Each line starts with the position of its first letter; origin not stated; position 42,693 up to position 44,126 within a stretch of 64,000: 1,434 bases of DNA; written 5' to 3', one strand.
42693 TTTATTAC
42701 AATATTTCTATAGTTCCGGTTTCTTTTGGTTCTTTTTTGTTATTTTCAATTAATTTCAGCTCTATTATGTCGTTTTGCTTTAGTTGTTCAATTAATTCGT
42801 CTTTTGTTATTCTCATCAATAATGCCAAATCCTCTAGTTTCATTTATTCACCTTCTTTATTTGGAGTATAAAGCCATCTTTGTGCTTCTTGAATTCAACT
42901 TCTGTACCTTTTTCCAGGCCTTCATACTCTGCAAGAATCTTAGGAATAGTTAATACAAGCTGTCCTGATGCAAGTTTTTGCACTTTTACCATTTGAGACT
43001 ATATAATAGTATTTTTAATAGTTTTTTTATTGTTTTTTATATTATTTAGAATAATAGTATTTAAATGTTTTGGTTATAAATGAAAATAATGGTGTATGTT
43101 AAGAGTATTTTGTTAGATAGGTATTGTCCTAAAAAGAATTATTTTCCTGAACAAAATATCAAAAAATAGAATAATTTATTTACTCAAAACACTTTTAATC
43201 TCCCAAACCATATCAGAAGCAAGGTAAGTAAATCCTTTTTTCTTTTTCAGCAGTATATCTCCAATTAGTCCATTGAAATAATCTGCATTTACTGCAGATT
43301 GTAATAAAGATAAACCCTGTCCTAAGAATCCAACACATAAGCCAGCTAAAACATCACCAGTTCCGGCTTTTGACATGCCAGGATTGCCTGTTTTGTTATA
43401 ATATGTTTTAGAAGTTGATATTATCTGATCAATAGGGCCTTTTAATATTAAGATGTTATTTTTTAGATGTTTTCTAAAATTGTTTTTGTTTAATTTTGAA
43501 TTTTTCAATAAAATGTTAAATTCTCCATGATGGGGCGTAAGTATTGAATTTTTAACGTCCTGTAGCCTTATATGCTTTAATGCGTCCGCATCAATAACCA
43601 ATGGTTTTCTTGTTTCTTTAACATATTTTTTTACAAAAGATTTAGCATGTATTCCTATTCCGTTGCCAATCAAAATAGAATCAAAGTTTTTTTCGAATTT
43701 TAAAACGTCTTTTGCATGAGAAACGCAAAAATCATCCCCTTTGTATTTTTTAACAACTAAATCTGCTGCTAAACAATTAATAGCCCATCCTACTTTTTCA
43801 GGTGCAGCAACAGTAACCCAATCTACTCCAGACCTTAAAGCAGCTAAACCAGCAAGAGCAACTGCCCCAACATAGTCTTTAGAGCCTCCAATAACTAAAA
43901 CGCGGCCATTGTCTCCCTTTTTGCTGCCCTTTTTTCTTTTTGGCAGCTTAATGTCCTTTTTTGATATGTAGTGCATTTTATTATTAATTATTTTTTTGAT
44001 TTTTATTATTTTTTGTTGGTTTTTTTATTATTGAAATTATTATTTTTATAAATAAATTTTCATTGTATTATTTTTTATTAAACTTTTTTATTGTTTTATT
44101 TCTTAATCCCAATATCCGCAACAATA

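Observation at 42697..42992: Uncalled overlapping mini-operon: AbrB/MazE-fold protein and a 48-aa protein upstream of the Kef antiporter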

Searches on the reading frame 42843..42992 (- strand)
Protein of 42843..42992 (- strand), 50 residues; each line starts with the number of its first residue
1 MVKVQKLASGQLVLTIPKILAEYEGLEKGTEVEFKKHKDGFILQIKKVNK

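Call 3: search_protein_families(library=pfam, proteins=[window:42843-42992:-], max_evalue=10)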
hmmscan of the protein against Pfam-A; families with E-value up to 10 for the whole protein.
seq(50 aa): 1 family
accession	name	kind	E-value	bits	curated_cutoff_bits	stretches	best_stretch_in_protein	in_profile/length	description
PF04014.23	MazE_antitoxin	-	1.3e-05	25.4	24.7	1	12-48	8-43/48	Antidote-toxin recognition MazE, bacterial antitoxin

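Call 4: search_protein_families(library=ncbifam, proteins=[window:42843-42992:-], max_evalue=10)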
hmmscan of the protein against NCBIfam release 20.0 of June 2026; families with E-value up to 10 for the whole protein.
seq(50 aa): 3 families
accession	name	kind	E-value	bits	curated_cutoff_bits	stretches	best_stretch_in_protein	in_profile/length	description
NF047400.1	MazE_PemI_antitoxin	equivalog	0.002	18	50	1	12-49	9-42/68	type II toxin-antitoxin system PemI/MazE family antitoxin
TIGR02609.1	doc_partner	hypoth_equivalog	0.021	15.2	55.9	1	12-46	10-44/74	putative addiction module antidote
TIGR01439.1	lp_hng_hel_AbrB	domain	0.069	12.9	28.3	1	15-43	11-39/44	transcriptional regulator, AbrB family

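Call 6: find_homologous_proteins(query=window:42843-42992:-, max_evalue=1)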
Query seq(50 aa) (50 aa): 89 proteins with E <= 1 among 89 candidates.
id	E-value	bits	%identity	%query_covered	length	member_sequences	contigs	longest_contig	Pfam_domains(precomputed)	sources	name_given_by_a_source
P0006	4.4e-21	90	92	100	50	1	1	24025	-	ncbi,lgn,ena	-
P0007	1.6e-20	88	88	100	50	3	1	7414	PF04014.24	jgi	-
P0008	4.2e-20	87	88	100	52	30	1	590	PF04014.24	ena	-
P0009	5.4e-20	86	86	100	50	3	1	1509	PF04014.24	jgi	-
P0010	6.9e-20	86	86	100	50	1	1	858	PF04014.24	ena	-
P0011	8.9e-20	86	89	94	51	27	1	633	PF04014.24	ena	-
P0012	1.3e-19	85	89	94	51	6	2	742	PF04014.24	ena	-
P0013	1.3e-19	85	84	100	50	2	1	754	PF04014.24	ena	-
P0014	1.3e-19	85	94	94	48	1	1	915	PF04014.24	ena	-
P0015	1.3e-19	85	88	100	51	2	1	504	-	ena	-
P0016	1.8e-19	85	84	100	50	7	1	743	PF04014.24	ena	-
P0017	1.9e-19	85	91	94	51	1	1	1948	-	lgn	-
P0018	2.3e-19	84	87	94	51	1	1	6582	PF04014.24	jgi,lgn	-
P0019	3.2e-19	84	88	100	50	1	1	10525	-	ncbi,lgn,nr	ncbi:hypothetical protein KY347_00515 [Candidatus Woesearchaeota archaeon]|nr:hypothetical protein [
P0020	3.8e-19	84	86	98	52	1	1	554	PF04014.24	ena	-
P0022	4.3e-19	83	84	100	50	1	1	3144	PF04014.24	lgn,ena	-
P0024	6.2e-19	83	82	100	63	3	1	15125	PF04014.24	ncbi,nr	ncbi:MAG: hypothetical protein IH934_06555 [Nanoarchaeota archaeon]|nr:hypothetical protein [Nanoarc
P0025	6.4e-19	83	87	94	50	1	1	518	PF04014.24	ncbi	-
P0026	6.7e-19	83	82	100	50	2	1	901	PF04014.24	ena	-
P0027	7.1e-19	83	84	100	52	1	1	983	PF04014.24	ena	-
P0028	9.0e-19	83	89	94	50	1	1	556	PF04014.24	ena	-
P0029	1.0e-18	82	86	98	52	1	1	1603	PF04014.24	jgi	jgi:antitoxin component of MazEF toxin-antitoxin module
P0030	1.3e-18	82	85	94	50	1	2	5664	PF04014.24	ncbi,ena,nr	ncbi:MAG: hypothetical protein IIB81_00805 [Nanoarchaeota archaeon]|nr:hypothetical protein [Nanoarc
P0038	3.3e-18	81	85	94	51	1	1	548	PF04014.24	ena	-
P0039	3.3e-18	81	83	94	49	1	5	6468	PF04014.24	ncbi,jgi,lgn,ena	-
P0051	1.7e-17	79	76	98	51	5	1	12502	PF04014.24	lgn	-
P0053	2.2e-17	78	82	98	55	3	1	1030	PF04014.24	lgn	-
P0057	2.4e-17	78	83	94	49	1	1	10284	PF04014.24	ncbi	ncbi:MAG: AbrB/MazE/SpoVT family DNA-binding domain-containing protein [Candidatus Woesearchaeota ar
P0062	3.4e-17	78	81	94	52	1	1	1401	PF04014.24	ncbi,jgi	-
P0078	2.3e-16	75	79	94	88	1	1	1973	PF04014.24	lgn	-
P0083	1.2e-15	73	81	86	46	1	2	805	PF04014.24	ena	-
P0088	7.7e-15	70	76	92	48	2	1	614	PF04014.24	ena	-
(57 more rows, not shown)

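Call 10: find_related_loci(query=A1, collection=genome_contigs, flank=4000)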
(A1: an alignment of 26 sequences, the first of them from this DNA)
Query A1 (50 aa) in genome_contigs; peptide patterns used: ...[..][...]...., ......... (x = any residue, [..] = any of these).
158 stretches matched a pattern; 104 encode a relative of the query (tblastn E <= 1e-3); the best 80 are kept; 80 distinct loci.
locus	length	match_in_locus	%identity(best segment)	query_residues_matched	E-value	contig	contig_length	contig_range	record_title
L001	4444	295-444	82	1-50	5e-24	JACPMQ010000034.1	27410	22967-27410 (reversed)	MAG: Candidatus Woesearchaeota archaeon isolate NC_groundwater_553_Ag_S-0.1um_36_10 S35_SO-1_scaffold_264274, whole geno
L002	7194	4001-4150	88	1-50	5e-24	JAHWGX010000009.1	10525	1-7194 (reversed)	MAG: Candidatus Woesearchaeota archaeon isolate FT1_083 k127_9869506, whole genome shotgun sequence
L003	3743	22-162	87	1-47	7e-23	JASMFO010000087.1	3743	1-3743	MAG: Candidatus Woesearchaeota archaeon isolate ETNP7_MAG_25 c_000003013589, whole genome shotgun sequence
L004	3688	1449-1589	83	1-47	3e-22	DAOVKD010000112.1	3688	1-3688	MAG TPA_asm: Candidatus Woesearchaeota archaeon isolate CSMAG_1410 CSMAG_1410_k141_1943119_length_3688_cov_25.0000, whol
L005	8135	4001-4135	84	1-45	4e-22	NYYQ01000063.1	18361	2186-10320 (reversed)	MAG: Candidatus Woesearchaeota archaeon isolate ARS74 MHASMcontig_628957, whole genome shotgun sequence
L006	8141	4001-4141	83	1-47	5e-22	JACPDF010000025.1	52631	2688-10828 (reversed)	MAG: Candidatus Woesearchaeota archaeon isolate NC_groundwater_302_Ag_B-0.1um_38_13 S7_GD2017_3_B1_scaffold_334, whole g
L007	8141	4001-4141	83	1-47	6e-22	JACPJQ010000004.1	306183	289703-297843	MAG: Candidatus Woesearchaeota archaeon isolate NC_groundwater_472_Ag_B-0.1um_38_40 S34_3B_scaffold_261494, whole genome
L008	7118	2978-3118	83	1-47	6e-22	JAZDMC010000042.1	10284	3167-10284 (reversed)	MAG: Candidatus Woesearchaeota archaeon isolate MEGAHIT-group-0.632 k141_16284377, whole genome shotgun sequence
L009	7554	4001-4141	81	1-47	7e-22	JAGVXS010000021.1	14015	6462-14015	Candidatus Woesearchaeota archaeon isolate RIFCSPHIGHO2_02_FULL_40_54 rifcsphigho2_02_scaffold_8288, whole genome shotgu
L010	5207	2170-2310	77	1-47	5e-22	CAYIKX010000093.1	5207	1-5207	MAG TPA_asm: uncultured Methanosarcinales archaeon isolate ERP119705_co20_50 genome assembly, contig: NODE_23828_length_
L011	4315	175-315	81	1-47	6e-22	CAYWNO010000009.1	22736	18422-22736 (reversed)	MAG TPA_asm: uncultured Methanosarcinales archaeon isolate SRP178908_co1_9 genome assembly, contig: NODE_1393_length_227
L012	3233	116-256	81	1-47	7e-22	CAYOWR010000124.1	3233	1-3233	MAG TPA_asm: uncultured Methanosarcinales archaeon isolate binchicken_co251_888 genome assembly, contig: NODE_43611_leng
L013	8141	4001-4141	81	1-47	8e-22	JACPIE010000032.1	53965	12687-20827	MAG: Candidatus Woesearchaeota archaeon isolate NC_groundwater_432_Ag_B-0.1um_40_22 GD18-4_B1_scaffold_1512040, whole ge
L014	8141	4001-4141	81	1-47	9e-22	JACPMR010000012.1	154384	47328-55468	MAG: Candidatus Woesearchaeota archaeon isolate NC_groundwater_554_Ag_S-0.1um_37_18 S35_SO-1_scaffold_204080, whole geno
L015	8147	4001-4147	76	1-49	9e-22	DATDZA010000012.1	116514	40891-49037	MAG TPA_asm: Candidatus Nanoarchaeia archaeon isolate SMAG_U8179 k141_679174, whole genome shotgun sequence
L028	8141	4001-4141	77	1-47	5e-21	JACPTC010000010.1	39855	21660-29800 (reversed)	MAG: Candidatus Woesearchaeota archaeon isolate NC_groundwater_722_Ag_S-0.2um_37_15 S36_SO-2_scaffold_116912, whole geno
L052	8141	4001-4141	77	1-47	1e-19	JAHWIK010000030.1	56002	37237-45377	MAG: Candidatus Woesearchaeota archaeon isolate YT1_182 k127_57649169, whole genome shotgun sequence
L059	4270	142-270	77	1-43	2e-19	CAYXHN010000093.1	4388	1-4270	MAG TPA_asm: uncultured Methanosarcinales archaeon isolate SRP141376_co2_415 genome assembly, contig: NODE_31567_length_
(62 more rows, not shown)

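Call 23: search_solved_structures(query=A1, max_evalue=10, show_alignments=3)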
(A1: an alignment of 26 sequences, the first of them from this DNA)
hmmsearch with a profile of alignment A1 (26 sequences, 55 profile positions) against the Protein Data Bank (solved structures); distinct sequences matched with E-value up to 10: 2.
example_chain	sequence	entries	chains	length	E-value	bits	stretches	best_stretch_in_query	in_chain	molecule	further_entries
7d2n_E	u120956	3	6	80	0.82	12.4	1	11-34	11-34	AbrB/MazE/SpoVT family DNA-binding domain-containing protein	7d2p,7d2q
8jmq_A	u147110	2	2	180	0.94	12.2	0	3-16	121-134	Hinokiresinol synthase alpha subunit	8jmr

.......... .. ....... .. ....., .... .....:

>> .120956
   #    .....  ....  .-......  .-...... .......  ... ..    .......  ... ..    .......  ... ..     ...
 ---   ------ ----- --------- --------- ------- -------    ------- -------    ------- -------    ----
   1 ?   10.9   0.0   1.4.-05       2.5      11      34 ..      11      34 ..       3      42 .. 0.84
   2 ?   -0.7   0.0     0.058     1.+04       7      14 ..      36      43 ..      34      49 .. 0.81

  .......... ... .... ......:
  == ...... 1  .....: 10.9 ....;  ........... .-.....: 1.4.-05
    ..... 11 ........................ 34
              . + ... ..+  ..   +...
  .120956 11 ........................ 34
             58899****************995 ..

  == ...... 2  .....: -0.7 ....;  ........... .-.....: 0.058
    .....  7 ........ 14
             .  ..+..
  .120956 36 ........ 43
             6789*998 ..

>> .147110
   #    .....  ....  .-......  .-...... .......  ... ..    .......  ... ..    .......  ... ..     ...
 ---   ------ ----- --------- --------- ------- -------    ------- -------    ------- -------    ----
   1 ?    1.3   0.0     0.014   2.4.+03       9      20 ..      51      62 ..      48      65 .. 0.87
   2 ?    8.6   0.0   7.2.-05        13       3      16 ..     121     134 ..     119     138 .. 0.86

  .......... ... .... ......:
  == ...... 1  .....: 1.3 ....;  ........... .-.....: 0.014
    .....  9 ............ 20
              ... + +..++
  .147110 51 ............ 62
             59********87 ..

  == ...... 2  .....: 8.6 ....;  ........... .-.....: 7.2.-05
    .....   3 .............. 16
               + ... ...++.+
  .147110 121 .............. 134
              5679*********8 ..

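Call 45: search_protein_families(library=pfam, proteins=[L007:4395-5804:+, L028:5857-8043:+, L052:6011-6265:+, L059:285-2888:+], max_evalue=0.01)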
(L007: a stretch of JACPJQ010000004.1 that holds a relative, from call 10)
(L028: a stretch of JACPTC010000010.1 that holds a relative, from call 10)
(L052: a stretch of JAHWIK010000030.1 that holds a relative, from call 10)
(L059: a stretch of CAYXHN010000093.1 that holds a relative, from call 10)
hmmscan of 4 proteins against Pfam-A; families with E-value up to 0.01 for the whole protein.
L007:4395-5804:+ (470 aa): 0 families

L028:5857-8043:+ (729 aa): 1 family
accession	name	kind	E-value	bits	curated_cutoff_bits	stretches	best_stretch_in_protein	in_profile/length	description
PF01261.30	AP_endonuc_2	-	6.1e-13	49.5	31.1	1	546-655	134-230/249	Xylose isomerase-like TIM barrel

L052:6011-6265:+ (85 aa): 1 family
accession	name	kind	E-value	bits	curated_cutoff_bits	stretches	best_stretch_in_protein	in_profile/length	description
PF01985.26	CRS1_YhbY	-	2.6e-21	76.2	27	1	4-84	6-84/84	CRS1 / YhbY (CRM) domain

L059:285-2888:+ (868 aa): 10 families
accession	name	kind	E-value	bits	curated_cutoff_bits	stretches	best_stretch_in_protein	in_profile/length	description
PF05872.18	HerA_C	-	1.4e-12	47.5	22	1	476-565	7-97/502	Helicase HerA-like C-terminal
PF01935.23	DUF87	-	1.6e-12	48.4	23.2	1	471-552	2-69/220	Helicase HerA, central domain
PF00270.35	DEAD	-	1.4e-05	25.4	26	0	493-528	17-55/167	DEAD/DEAH box helicase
PF10412.15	TrwB_AAD_bind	-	1.9e-05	24.2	20.5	1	490-531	15-56/387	Type IV secretion-system coupling protein DNA-binding domain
PF12846.13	AAA_10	-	2.6e-05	23.9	27.5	0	491-536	22-67/362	AAA-like domain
PF04851.21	ResIII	-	9e-05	22.9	22.5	1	490-632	23-140/164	Type III restriction enzyme, res subunit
PF13401.12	AAA_22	-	0.00029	21.6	27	1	491-660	6-121/130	AAA domain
PF20720.3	nSTAND3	-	0.0012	19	27.2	1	494-532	21-59/155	Novel STAND NTPase 3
PF00004.35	AAA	-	0.0026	18.6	21.2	0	494-641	2-86/131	ATPase family associated with various cellular activities (AAA)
PF06745.19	ATPase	-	0.0027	17.5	26.6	0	493-665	22-166/231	KaiC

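Call 49: predict_structure(alignment_id=A1)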
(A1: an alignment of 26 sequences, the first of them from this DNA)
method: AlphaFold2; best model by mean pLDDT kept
length: 50 residues; sequences in the alignment: 26
mean_pLDDT: 77.4   pTM: 0.41
mean pLDDT of the five models: 77.4, 77.0, 75.9, 74.8, 71.6
residues with pLDDT >= 90: 0; 70-90: 44; 50-70: 4; < 50: 2
segments of 3 or more residues with pLDDT < 50: none
pLDDT, mean of each block of 10 residues (from residue 1): 82 84 80 77 65
secondary structure, 60 per line:
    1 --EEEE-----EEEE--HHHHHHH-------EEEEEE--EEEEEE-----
elements in order: E3-6 E12-15 H18-24 E32-37 E40-45

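Call 53: fold_search(model_id=the predicted structure, library=pdb)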
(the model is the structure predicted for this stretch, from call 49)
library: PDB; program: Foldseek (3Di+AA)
matches with E <= 10: 76; with E <= 0.001: 0
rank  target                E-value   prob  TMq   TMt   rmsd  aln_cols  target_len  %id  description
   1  1ub4_C                2.5e-01  0.99  0.73  0.51   1.6        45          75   18  crystal structure of MazEF complex (released 2003-05-20)
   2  2mrn_MODEL_1_A        3.7e-01  0.96  0.64  0.51   2.2        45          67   18  Structure of truncated EcMazE (released 2015-02-04)
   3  9a4b_A                4.0e-01  0.96  0.64  0.38   2.4        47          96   23  Integrative model of ABRB-ATPE by crosslinking MS and deep learning (released 2024-09-18)
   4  2w1t_A                8.1e-01  0.82  0.58  0.20   2.4        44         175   25  Crystal Structure of B. subtilis SpoVT (released 2008-11-18)
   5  2w1t_B                1.1e+00  0.77  0.61  0.21   2.3        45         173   24  Crystal Structure of B. subtilis SpoVT (released 2008-11-18)
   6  1yfb_A                1.4e+00  0.66  0.60  0.58   2.6        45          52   24  The solution structure of the N-domain of the transcription factor abrB (released 2005-04-12)
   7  1mvf_D                1.5e+00  0.84  0.69  0.77   1.8        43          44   19  MazE addiction antidote (released 2003-06-10)
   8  2fy9_MODEL_1_A        1.6e+00  0.44  0.56  0.53   3.7        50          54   26  Solution Structure of the N-Terminal DNA Recognition Domain of the Bacillus Subtilis Transcription-State Regul (released 2006-05-23)
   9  3o27_B                1.6e+00  0.25  0.48  0.44   3.6        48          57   27  The crystal structure of C68 from the hybrid virus-plasmid pSSVx (released 2011-01-19)
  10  2mru_MODEL_1_A        2.0e+00  0.66  0.66  0.66   2.2        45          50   18  Structure of truncated EcMazE-DNA complex (released 2015-02-04)
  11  3qdr_B                2.3e+00  0.15  0.34  0.34   7.2        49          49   18  Structural characterization of the interaction of colicin A, colicin N, and TolB with the TolAIII translocon (released 2012-01-25)
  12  5itj_A                3.0e+00  0.30  0.56  0.58   2.6        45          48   20  The structure of histone-like protein (released 2017-01-25)
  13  5cmo_A                3.0e+00  0.15  0.41  0.20   5.9        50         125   12  Crystal structure of holo-[acyl-carrier-protein] synthase (AcpS) from Neisseria meningitidis (released 2015-08-12)
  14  5hut_A                3.0e+00  0.13  0.27  0.05   5.8        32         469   25  Structure of Candida albicans trehalose-6-phosphate synthase in complex with UDP-glucose (released 2017-05-03)
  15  1z0r_MODEL_1_A        3.4e+00  0.41  0.63  0.60   2.5        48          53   23  Solution Structure of the N-terminal DNA Recognition Domain of the Bacillus subtilis Transcription-State Regul (released 2005-03-15)
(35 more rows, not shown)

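Call 55: search_protein_families(library=phrogs, proteins=[window:42843-42992:-], max_evalue=1)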
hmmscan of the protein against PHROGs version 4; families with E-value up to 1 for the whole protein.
seq(50 aa): 2 families
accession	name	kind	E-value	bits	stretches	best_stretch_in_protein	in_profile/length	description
phrog_661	-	unknown function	2.1e-06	28.4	1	2-48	9-55/61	-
phrog_3769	-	unknown function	0.13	13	1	10-41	119-148/186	-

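Call 56: search_protein_families(library=padloc, proteins=[window:42843-42992:-], max_evalue=1)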
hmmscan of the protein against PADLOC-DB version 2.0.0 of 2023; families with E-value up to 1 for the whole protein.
seq(50 aa): 0 families

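Call 76: search_protein_families(library=pfam, alignment_id=A1, max_evalue=0.01)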
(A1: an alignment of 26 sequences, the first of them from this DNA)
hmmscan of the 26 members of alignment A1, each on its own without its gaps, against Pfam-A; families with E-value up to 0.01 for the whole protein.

A. member 1, seq(50 aa): 1 family
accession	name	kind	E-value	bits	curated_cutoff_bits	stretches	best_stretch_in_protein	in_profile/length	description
PF04014.23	MazE_antitoxin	-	1.3e-05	25.4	24.7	1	12-48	8-43/48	Antidote-toxin recognition MazE, bacterial antitoxin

B. families by the number of members that match (of 26 scanned): 1 family
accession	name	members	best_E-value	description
PF04014.23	MazE_antitoxin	23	3.1e-07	Antidote-toxin recognition MazE, bacterial antitoxin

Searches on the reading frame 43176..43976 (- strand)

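Call 3: search_protein_families(library=pfam, proteins=[window:43176-43976:-], max_evalue=10)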
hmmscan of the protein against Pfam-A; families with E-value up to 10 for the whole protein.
window:43176-43976:- (266 aa): 1 family
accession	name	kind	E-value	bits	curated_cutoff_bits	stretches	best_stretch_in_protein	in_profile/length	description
PF01256.23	Carb_kinase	-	1.2e-45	156.4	27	1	26-257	1-237/242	NAD(P)H-hydrate dehydratase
